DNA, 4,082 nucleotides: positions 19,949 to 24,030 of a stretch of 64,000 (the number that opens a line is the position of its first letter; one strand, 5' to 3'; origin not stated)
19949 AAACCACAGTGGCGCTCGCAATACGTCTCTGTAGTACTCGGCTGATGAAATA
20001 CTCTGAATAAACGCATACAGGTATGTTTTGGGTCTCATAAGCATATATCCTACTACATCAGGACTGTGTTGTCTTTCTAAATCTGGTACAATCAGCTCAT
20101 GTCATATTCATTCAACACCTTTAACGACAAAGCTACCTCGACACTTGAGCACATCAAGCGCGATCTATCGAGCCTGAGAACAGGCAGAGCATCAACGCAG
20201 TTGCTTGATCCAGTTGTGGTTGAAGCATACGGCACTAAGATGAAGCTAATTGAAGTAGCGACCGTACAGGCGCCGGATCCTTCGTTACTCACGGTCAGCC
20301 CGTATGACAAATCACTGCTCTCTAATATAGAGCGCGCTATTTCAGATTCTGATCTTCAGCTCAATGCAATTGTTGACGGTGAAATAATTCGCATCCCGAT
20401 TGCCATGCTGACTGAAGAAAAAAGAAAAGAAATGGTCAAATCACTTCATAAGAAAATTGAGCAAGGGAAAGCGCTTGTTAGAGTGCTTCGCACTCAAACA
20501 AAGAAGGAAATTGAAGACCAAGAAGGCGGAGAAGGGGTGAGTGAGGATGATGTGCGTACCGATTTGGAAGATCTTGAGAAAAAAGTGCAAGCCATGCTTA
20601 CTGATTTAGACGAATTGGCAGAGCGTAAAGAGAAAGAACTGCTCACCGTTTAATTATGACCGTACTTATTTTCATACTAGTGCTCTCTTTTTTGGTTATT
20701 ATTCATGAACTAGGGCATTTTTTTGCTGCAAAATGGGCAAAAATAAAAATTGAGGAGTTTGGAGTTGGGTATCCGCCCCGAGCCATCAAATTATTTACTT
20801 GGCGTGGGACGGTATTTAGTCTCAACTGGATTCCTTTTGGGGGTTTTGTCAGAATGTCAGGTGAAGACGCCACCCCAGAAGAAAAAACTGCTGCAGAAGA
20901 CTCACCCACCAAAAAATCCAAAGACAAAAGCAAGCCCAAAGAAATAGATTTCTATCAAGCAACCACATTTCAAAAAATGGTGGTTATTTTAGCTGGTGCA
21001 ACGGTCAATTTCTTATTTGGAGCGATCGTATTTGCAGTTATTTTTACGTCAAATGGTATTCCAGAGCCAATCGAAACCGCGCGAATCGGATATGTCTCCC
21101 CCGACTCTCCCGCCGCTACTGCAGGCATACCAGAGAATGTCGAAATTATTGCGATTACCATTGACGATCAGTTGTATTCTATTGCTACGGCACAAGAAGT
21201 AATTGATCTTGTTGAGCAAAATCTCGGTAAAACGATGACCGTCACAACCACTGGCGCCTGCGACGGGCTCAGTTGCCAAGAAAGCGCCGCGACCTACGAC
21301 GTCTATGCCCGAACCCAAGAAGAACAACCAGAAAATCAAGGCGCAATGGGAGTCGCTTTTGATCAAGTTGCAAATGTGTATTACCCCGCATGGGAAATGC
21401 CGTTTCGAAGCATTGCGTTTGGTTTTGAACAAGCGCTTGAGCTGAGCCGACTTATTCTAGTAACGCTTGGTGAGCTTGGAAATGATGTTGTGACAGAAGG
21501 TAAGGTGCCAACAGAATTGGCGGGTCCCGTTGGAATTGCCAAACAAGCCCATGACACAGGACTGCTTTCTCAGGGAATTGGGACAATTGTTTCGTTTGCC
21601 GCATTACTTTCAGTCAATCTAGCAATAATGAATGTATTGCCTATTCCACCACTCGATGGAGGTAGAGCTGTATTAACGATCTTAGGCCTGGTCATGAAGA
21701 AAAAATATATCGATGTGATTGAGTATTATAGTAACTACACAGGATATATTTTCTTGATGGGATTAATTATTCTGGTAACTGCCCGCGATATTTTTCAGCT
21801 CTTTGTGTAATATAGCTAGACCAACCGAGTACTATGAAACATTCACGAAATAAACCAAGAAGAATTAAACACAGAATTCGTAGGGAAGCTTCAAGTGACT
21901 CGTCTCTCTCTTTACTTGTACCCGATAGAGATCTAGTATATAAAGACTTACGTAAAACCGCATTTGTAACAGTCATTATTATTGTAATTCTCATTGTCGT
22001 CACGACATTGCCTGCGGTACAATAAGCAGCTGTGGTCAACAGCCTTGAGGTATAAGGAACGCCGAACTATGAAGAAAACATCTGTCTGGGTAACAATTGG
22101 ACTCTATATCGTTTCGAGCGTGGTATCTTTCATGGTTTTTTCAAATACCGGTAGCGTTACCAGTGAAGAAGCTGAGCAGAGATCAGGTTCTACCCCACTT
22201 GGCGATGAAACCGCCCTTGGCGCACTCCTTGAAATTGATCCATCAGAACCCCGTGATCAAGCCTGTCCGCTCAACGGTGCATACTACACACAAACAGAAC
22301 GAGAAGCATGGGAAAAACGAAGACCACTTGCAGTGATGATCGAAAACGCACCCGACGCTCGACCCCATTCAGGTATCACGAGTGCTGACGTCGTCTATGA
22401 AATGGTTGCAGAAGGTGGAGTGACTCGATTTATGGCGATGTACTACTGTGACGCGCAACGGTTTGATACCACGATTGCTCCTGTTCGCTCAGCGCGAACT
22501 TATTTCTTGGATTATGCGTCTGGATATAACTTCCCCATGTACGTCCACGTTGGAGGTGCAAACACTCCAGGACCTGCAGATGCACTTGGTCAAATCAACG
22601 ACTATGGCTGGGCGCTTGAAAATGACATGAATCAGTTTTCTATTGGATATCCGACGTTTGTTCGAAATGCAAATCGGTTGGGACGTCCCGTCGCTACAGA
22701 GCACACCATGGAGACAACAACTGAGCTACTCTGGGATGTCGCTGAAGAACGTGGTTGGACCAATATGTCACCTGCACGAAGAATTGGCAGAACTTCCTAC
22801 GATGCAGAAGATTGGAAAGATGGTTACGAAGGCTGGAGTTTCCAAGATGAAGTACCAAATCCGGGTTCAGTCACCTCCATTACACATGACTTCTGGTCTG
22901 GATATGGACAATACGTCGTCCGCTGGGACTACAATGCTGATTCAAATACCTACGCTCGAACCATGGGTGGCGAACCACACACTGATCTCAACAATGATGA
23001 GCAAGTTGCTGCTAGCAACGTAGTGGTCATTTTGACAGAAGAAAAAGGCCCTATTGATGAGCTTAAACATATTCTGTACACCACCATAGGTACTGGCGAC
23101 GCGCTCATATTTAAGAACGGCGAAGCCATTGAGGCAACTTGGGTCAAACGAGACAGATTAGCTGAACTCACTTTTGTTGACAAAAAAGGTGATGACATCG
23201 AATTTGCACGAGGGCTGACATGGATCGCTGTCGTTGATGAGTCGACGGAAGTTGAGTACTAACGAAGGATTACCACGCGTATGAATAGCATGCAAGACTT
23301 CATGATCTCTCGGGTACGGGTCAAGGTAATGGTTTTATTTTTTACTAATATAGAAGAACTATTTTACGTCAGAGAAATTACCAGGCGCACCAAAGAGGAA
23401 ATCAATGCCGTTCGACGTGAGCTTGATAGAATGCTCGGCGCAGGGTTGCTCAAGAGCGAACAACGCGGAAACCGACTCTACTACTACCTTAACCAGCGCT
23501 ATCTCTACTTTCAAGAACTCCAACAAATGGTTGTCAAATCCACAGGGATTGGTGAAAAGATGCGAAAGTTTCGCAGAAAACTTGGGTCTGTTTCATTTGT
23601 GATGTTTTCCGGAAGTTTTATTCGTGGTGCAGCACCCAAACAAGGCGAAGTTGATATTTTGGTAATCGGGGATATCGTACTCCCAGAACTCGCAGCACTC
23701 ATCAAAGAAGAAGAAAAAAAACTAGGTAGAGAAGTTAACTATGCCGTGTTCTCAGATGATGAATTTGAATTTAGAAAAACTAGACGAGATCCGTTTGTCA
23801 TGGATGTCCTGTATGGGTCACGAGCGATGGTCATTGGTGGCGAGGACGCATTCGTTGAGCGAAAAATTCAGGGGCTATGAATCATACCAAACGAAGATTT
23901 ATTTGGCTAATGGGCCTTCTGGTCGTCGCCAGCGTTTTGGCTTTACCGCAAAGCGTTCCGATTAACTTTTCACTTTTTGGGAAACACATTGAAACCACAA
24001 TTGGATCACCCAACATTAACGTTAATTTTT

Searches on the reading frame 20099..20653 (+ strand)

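Call 5: search_protein_families(library=pfam, proteins=[window:20099-20653:+], max_evalue=0.001)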
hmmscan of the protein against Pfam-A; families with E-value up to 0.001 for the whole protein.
window:20099-20653:+ (184 aa): 1 family
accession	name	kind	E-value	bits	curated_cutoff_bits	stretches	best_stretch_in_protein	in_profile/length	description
PF01765.24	RRF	-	2.8e-47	161.1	29.7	1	20-182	2-164/164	Ribosome recycling factor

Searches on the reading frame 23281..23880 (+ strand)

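Call 5: search_protein_families(library=pfam, proteins=[window:23281-23880:+], max_evalue=0.001)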
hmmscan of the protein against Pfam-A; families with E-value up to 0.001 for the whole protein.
window:23281-23880:+ (199 aa): 2 families
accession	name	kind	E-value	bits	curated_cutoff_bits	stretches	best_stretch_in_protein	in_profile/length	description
PF01909.29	NTP_transf_2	-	7.2e-07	30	21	1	93-165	3-82/93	Nucleotidyltransferase domain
PF24033.1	DUF7342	-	3.7e-05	24.2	31.6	1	30-86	20-76/150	Family of unknown function (DUF7342)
